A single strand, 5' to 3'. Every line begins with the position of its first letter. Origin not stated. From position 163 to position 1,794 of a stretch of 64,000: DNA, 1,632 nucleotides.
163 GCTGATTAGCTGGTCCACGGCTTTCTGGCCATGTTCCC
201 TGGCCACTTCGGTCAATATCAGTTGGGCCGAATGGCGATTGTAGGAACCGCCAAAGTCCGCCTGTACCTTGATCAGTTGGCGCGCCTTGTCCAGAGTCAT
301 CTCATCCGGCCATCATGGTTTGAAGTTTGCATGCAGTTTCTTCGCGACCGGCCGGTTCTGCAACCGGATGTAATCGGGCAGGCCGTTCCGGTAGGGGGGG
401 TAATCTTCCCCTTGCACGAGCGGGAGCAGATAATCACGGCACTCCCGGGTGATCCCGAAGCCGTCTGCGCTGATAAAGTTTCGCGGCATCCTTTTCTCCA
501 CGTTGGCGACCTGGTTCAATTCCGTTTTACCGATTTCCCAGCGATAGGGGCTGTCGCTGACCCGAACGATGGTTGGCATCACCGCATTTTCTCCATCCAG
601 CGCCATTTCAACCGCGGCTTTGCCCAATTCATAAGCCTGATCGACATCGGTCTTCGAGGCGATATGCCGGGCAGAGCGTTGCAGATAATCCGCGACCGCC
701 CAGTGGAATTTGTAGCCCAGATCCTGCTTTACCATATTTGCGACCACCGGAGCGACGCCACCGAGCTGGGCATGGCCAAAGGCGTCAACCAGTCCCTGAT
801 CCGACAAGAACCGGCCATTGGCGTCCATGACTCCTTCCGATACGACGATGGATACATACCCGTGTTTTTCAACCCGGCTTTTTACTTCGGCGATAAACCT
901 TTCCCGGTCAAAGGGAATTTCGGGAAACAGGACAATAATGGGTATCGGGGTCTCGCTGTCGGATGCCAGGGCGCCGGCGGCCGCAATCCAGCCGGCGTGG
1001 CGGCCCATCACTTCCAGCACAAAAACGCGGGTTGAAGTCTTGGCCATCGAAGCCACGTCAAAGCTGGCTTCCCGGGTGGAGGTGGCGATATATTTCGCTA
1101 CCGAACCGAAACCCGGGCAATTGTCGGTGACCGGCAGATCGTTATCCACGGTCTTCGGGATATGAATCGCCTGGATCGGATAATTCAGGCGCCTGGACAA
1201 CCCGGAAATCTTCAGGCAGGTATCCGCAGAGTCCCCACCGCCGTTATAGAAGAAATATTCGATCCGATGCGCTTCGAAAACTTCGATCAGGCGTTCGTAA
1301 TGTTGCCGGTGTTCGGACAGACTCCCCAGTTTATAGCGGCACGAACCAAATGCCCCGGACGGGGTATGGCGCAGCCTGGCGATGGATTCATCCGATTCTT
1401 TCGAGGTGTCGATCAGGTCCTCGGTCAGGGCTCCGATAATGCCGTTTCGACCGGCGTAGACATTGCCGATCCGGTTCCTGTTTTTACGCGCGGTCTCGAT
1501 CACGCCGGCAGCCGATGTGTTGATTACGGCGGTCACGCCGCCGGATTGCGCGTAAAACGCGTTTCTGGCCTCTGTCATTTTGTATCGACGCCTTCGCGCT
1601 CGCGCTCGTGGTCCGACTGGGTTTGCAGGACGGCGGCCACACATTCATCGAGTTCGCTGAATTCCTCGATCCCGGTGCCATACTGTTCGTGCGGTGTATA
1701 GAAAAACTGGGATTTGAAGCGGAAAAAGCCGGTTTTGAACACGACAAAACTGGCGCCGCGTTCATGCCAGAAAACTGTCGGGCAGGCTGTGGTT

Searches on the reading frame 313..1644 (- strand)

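Call 27: search_protein_families(library=pfam, proteins=[window:313-1644:-], max_evalue=0.00001)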
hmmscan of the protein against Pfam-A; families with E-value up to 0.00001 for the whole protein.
window:313-1644:- (443 aa): 1 family
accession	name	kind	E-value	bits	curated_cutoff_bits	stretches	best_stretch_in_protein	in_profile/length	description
PF00365.25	PFK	-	8.6e-48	163.5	30.9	1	32-346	5-275/277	Phosphofructokinase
